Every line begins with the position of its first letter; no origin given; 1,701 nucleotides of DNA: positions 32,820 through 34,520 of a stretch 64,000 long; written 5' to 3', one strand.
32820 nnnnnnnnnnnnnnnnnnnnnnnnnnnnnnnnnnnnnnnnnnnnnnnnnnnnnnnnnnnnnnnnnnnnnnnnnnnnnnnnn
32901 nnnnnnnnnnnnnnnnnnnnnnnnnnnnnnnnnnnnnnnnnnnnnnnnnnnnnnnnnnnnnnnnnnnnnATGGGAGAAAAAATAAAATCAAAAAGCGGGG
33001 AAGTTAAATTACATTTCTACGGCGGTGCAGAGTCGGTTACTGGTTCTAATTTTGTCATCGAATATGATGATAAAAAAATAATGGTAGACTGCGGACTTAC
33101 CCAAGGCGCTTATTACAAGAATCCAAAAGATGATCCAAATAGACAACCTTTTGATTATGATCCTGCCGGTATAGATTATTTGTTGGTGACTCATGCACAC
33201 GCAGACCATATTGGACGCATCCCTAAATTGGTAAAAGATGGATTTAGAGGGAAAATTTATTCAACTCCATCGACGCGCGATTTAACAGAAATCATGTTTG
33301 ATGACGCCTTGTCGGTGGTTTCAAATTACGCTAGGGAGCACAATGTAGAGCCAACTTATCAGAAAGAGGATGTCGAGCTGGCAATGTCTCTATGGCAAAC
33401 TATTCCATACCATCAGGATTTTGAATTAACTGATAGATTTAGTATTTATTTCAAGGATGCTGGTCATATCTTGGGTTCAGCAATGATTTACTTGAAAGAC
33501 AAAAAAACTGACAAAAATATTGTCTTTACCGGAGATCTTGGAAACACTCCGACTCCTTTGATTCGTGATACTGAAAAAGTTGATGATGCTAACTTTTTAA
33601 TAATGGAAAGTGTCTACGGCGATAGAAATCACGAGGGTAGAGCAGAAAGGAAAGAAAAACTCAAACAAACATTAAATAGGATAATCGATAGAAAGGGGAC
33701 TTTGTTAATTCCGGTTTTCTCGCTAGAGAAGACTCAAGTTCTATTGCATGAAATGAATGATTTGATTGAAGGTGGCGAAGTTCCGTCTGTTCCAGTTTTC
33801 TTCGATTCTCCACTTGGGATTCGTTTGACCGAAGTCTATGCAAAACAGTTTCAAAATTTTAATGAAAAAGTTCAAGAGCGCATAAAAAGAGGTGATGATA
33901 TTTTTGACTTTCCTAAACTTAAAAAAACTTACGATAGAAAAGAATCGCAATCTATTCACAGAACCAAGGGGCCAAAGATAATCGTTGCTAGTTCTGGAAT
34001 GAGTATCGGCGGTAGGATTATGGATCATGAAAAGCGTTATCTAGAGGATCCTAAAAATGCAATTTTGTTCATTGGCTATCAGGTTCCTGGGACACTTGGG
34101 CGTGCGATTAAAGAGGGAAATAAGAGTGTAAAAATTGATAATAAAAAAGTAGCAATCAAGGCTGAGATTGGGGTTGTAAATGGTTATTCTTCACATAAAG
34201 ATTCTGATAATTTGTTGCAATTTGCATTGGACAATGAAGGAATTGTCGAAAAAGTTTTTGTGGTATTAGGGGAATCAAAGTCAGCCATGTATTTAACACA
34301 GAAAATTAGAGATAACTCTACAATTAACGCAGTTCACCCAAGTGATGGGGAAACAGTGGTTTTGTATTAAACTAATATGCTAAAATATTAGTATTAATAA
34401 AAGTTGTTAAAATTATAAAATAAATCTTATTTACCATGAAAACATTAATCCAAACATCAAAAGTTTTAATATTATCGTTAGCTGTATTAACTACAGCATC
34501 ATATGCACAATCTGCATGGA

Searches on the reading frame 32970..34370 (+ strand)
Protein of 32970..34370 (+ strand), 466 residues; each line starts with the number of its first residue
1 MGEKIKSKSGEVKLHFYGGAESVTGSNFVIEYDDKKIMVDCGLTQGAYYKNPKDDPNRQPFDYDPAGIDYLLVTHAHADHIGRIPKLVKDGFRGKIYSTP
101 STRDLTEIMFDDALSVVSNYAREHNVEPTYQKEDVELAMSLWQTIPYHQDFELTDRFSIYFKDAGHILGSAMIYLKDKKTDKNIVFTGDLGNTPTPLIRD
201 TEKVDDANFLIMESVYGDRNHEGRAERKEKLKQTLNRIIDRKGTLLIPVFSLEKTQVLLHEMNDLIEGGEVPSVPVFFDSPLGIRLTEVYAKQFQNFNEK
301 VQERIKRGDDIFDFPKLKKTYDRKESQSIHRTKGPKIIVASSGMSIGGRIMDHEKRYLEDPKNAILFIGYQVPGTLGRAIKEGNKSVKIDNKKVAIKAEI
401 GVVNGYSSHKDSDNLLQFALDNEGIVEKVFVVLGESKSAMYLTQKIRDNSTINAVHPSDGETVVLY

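Call 10: search_protein_families(library=pfam, proteins=[window:32970-34370:+])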
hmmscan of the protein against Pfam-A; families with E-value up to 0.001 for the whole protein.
window:32970-34370:+ (466 aa): 5 families
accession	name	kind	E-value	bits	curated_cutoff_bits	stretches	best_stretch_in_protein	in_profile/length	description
PF10996.14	Beta-Casp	-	2.9e-32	112.1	27.7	1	255-380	1-120/120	Beta-Casp domain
PF00753.33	Lactamase_B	-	6.7e-13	49.5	22.7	1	26-248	7-194/196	Metallo-beta-lactamase superfamily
PF16661.11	Lactamase_B_6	-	5.6e-11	42.6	27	1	29-187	1-159/193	Metallo-beta-lactamase superfamily domain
PF12706.13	Lactamase_B_2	-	6.5e-09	36.1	27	1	36-223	2-176/200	Beta-lactamase superfamily domain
PF07521.17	RMMBL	-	0.00072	19.9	21.6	0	394-457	2-63/63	Zn-dependent metallo-hydrolase RNA specificity domain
